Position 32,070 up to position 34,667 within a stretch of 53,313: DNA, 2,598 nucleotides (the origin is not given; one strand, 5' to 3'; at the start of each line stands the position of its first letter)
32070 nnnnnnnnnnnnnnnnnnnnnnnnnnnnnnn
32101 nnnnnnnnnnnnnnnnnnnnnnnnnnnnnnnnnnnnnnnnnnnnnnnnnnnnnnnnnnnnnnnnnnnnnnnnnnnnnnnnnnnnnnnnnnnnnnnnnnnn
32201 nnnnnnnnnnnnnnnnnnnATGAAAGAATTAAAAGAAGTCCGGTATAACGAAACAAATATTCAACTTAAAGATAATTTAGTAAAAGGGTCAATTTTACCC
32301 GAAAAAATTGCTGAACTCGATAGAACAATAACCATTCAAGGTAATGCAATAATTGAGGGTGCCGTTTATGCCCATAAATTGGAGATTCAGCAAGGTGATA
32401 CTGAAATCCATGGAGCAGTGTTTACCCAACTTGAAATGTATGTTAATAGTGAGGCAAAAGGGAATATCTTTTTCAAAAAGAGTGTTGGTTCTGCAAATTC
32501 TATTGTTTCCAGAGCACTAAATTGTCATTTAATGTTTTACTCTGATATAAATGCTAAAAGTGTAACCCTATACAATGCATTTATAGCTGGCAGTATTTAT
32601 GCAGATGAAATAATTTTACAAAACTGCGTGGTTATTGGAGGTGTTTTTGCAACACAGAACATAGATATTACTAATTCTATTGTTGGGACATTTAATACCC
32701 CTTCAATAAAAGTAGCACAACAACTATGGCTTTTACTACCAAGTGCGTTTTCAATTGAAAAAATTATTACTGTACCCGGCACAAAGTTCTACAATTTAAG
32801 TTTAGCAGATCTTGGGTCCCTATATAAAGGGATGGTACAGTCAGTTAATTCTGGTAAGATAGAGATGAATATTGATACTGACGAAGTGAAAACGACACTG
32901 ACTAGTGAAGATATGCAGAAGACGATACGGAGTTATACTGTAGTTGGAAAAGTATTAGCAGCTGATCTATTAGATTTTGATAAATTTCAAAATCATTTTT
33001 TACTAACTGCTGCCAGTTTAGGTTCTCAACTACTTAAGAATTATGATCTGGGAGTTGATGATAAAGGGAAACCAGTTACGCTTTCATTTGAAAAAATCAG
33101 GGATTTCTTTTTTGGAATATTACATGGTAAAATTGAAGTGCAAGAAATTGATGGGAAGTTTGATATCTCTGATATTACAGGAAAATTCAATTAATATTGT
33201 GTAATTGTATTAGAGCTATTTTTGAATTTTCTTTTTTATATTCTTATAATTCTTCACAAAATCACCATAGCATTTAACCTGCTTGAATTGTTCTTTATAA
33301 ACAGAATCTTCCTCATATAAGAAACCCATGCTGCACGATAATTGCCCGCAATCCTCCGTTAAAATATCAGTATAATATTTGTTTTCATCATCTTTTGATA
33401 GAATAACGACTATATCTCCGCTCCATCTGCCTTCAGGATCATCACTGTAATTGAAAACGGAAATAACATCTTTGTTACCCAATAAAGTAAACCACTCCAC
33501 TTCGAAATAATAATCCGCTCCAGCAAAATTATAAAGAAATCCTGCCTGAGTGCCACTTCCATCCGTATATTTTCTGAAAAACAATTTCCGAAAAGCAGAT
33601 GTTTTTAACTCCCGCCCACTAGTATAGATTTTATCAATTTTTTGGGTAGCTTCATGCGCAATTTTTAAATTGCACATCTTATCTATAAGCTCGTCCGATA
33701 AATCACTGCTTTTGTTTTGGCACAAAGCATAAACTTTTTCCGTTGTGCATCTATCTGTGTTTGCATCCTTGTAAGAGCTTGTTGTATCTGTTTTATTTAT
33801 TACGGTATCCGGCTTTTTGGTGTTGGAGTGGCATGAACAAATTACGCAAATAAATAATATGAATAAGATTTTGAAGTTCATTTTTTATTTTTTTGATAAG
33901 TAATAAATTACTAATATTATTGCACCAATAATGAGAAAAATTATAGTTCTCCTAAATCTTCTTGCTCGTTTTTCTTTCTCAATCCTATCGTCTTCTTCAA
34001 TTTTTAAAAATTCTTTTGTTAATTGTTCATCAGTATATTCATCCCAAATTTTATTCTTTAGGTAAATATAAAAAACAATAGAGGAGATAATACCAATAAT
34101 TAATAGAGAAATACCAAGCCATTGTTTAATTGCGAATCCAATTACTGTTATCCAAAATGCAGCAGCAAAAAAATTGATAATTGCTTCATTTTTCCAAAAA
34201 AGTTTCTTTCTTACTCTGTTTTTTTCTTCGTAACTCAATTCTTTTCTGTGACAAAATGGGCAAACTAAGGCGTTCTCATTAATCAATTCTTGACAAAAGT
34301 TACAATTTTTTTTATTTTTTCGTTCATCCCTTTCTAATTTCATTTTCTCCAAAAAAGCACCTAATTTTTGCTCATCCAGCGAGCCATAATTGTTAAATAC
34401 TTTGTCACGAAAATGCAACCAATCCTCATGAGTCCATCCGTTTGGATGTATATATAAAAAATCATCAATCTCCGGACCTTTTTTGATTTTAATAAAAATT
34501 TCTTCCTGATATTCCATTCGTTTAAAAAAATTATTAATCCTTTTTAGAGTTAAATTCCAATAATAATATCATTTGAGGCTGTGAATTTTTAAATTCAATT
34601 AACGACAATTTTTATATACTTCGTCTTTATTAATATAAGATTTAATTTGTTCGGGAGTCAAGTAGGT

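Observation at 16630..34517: Nine proteins with 14 zinc ribbons packed into 18 kb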

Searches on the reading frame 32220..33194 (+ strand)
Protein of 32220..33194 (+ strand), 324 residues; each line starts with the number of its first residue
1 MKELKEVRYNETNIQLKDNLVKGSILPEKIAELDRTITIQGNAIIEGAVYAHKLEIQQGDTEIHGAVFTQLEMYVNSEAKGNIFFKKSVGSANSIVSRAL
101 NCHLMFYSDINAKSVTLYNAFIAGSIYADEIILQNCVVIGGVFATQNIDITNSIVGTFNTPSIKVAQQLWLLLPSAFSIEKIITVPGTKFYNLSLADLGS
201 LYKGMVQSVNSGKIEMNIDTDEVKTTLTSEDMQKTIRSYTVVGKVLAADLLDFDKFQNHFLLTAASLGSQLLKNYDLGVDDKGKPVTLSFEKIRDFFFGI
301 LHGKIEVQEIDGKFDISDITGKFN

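Call 6: search_protein_families(library=pfam, max_evalue=0.01, proteins=[window:32220-33194:+])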
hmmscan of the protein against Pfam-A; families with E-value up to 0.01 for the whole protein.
window:32220-33194:+ (324 aa): 1 family
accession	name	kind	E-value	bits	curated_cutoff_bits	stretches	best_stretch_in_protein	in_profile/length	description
PF04519.19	Bactofilin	-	0.0043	17.7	27.9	0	12-59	45-90/98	Polymer-forming cytoskeletal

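Call 7: search_protein_families(library=ncbifam, max_evalue=0.01, proteins=[window:32220-33194:+])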
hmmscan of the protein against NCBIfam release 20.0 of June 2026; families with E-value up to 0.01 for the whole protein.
window:32220-33194:+ (324 aa): 0 families

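Call 8: search_protein_families(library=padloc, max_evalue=0.01, proteins=[window:32220-33194:+])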
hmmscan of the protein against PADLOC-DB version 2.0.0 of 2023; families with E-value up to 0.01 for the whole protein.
window:32220-33194:+ (324 aa): 0 families

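Call 20: search_solved_structures(query=window:32220-33194:+, max_evalue=10)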
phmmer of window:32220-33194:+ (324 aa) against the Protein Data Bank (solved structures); distinct sequences matched with E-value up to 10: 0.

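Call 68: find_homologous_proteins(query=window:32220-33194:+)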
Query window:32220-33194:+ (324 aa): 1865 proteins with E <= 0.001 among 5538 candidates; the best 120 are listed.
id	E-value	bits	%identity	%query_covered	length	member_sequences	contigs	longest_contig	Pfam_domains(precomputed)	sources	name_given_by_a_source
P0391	4.1e-206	701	100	100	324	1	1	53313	-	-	-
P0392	3.6e-185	632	88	100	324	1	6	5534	-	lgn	-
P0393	8.1e-185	631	88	100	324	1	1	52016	-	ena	-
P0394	4.9e-184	629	89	100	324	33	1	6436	-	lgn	-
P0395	3.4e-183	626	89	100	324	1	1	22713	-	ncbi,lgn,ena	-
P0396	7.4e-183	625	87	100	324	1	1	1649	-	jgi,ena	-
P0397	1.4e-182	624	87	100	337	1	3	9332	-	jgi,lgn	jgi:hypothetical protein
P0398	2.0e-182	623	87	100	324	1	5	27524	-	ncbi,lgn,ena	ncbi:MAG: hypothetical protein WCL51_10985 [Bacteroidota bacterium]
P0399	4.9e-182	622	88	100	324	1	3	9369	-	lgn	-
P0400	5.6e-182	622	87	100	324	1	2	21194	-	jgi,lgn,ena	-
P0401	6.3e-182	622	87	100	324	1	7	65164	-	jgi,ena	-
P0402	7.9e-182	621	87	100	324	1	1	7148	-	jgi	jgi:cytoskeletal protein CcmA (bactofilin family)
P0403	1.0e-181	621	87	100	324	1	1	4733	-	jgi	jgi:hypothetical protein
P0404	1.6e-181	620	87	100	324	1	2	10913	-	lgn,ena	-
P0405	2.4e-181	620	88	100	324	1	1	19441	-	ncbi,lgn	ncbi:MAG: hypothetical protein ACOYN4_02945 [Bacteroidales bacterium]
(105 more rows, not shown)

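Call 71: search_protein_families(library=pfam, alignment_id=A4, max_evalue=1)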
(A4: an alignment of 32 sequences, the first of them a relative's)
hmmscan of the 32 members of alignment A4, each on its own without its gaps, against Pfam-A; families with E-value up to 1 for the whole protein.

A. member 1, P0391 (324 aa): 2 families
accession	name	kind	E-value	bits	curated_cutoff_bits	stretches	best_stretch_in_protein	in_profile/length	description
PF04519.19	Bactofilin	-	0.0043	17.7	27.9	1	12-59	45-90/98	Polymer-forming cytoskeletal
PF23981.1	DUF7305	-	0.2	12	27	0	54-161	80-166/185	Domain of unknown function (DUF7305)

B. families by the number of members that match (of 32 scanned): 11 families
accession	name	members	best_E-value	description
PF04519.19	Bactofilin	32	0.00015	Polymer-forming cytoskeletal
PF23981.1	DUF7305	19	0.0067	Domain of unknown function (DUF7305)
PF20597.4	pAdhesive_15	13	0.025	Putative Ice-binding-like adhesive domain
PF07500.19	TFIIS_M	2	0.096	Transcription factor S-II (TFIIS), central domain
PF21710.3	Spt6_S1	1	0.032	Spt6, S1/OB domain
PF07872.17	DUF1659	1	0.066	Protein of unknown function (DUF1659)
PF02175.22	7TM_GPCR_Srb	1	0.075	Serpentine type 7TM GPCR chemoreceptor Srb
PF21868.2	GbpA_D3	1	0.11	GlcNAc-binding protein A, third domain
PF22668.1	DUF7009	1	0.13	Family of unknown function (DUF7009)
PF21565.2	Tsi1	1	0.17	Immune protein Tsi1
PF19765.4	DUF6252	1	0.23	Family of unknown function (DUF6252)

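Call 74: predict_structure(alignment_id=A4)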
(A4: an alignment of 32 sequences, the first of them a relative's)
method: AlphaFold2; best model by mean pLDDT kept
length: 324 residues; sequences in the alignment: 32
mean_pLDDT: 71.2   pTM: 0.76
mean pLDDT of the five models: 71.2, 64.4, 63.7, 61.7, 59.0
residues with pLDDT >= 90: 92; 70-90: 98; 50-70: 59; < 50: 75
segments of 3 or more residues with pLDDT < 50: 174-176, 214-219, 221-225, 227-229, 231-272, 310-324
pLDDT, mean of each block of 10 residues (from residue 1): 63 84 84 87 93 93 94 95 91 95 88 97 88 90 88 81 78 55 67 63 65 47 47 39 30 35 37 58 72 79 70 39 34
secondary structure, 60 per line:
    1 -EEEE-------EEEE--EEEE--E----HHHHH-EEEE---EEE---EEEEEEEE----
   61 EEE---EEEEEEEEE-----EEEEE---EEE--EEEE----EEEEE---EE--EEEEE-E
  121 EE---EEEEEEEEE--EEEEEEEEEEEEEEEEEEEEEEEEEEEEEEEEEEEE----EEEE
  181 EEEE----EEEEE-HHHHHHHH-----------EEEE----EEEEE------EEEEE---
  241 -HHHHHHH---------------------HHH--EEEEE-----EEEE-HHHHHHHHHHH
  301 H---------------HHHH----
elements in order: E2-5 E13-16 E19-22 H30-34 E36-39 E43-45 E49-56 E61-63 E67-75 E81-85 E89-91 E94-97 E102-106 E114-118 E120-122 E126-134 E137-172 E177-184 E189-193 H195-202 E214-217 E222-226 E233-237 H242-248 E275-279 E285-288 H290-301 H317-320

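Call 77: fold_search(model_id=the predicted structure, library=pdb)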
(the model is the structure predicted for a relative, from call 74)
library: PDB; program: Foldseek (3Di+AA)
matches with E <= 10: 199; with E <= 0.001: 0
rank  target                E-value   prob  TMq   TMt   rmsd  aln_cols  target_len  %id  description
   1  6n2b_A                1.0e-01  0.96  0.33  0.31   6.9       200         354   12  The Crystal Structure of Caldicellulosiruptor kristjanssonii Tapirin C-terminal domain (released 2018-12-19)
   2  3fs8_A                1.6e-01  0.15  0.15  0.17  12.2       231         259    9  Crystal structure of QdtC, the dTDP-3-amino-3,6-dideoxy-D-glucose N-acetyl transferase from Thermoanaerobacterium ther (released 2009-02-17)
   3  7ok1_B                2.5e-01  0.11  0.14  0.16  12.0       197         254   10  Crystal structure of Pseudomonas aeruginosa LpxA in complex with compound 3 (released 2021-10-13)
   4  7e1g_A                2.5e-01  0.11  0.10  0.10  17.1       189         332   11  Structure of MreB3 from Spiroplasma eriocheiris (released 2022-02-16)
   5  4czf                  3.3e-01  0.09  0.11  0.11  17.7       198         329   11  C. crescentus MreB, single filament, ADP (released 2014-06-11)
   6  7kr9                  3.5e-01  0.15  0.15  0.12  11.8       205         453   10  Bifunctional enzyme GlmU bound to Zn(II) (released 2021-12-01)
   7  9a51_A                4.6e-01  0.08  0.09  0.09  18.0       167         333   14  Integrative model of MBL-YTXH by crosslinking MS and deep learning (released 2024-09-18)
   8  4wa0                  5.6e-01  0.11  0.15  0.14  12.3       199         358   12  The structure of a possible adhesin C-terminal domain from Caldicellulosiruptor kronotskyensis (released 2015-03-04)
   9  6n2b_B                5.9e-01  0.51  0.30  0.28   7.9       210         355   13  The Crystal Structure of Caldicellulosiruptor kristjanssonii Tapirin C-terminal domain (released 2018-12-19)
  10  4czg                  5.9e-01  0.07  0.10  0.10  17.6       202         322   11  C. crescentus MreB, single filament, ADP, A22 inhibitor (released 2014-06-11)
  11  4czk                  6.5e-01  0.08  0.11  0.11  17.4       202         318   10  C. crescentus MreB, single filament, AMPPNP, MP265 inhibitor (released 2014-06-11)
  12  8ab4                  6.9e-01  0.06  0.10  0.11  18.6       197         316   12  Crystal structure of MreB from Geobacillus stearothermophilus ATCC7953 in complex with GTP (released 2023-07-12)
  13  5jxx_B                7.2e-01  0.09  0.14  0.17  11.8       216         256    8  Crystal structure of UDP-N-acetylglucosamine O-acyltransferase (LpxA) from Moraxella catarrhalis RH4. (released 2017-06-14)
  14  9a5t_B                7.2e-01  0.06  0.11  0.10  17.9       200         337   12  Integrative model of MBL-MREB by crosslinking MS and deep learning (released 2024-09-18)
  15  4czl                  7.9e-01  0.08  0.11  0.10  17.2       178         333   11  C. crescentus MreB, monomeric, ADP (released 2014-06-25)
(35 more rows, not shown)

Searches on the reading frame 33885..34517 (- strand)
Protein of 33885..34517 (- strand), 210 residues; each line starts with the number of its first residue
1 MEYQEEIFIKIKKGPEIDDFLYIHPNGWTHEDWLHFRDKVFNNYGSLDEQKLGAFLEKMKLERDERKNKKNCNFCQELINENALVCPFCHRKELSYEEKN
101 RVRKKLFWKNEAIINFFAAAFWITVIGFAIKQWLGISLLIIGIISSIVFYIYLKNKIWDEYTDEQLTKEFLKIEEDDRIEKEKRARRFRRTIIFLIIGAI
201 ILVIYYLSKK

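Call 6: search_protein_families(library=pfam, max_evalue=0.01, proteins=[window:33885-34517:-])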
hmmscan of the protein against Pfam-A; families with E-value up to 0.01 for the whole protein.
window:33885-34517:- (210 aa): 1 family
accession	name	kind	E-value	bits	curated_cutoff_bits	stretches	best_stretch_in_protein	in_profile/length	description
PF01155.25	HypA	-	0.008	16.6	28.9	0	52-97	53-100/112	Hydrogenase/urease nickel incorporation, metallochaperone, hypA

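Call 7: search_protein_families(library=ncbifam, max_evalue=0.01, proteins=[window:33885-34517:-])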
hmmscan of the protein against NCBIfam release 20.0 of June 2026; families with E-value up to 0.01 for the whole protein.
window:33885-34517:- (210 aa): 1 family
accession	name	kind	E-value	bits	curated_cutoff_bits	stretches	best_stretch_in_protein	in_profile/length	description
TIGR00100.1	hypA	equivalog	0.008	16.2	88.1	0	51-97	52-101/116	hydrogenase maturation nickel metallochaperone HypA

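Call 8: search_protein_families(library=padloc, max_evalue=0.01, proteins=[window:33885-34517:-])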
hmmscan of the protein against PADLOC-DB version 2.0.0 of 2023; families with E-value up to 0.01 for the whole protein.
window:33885-34517:- (210 aa): 0 families
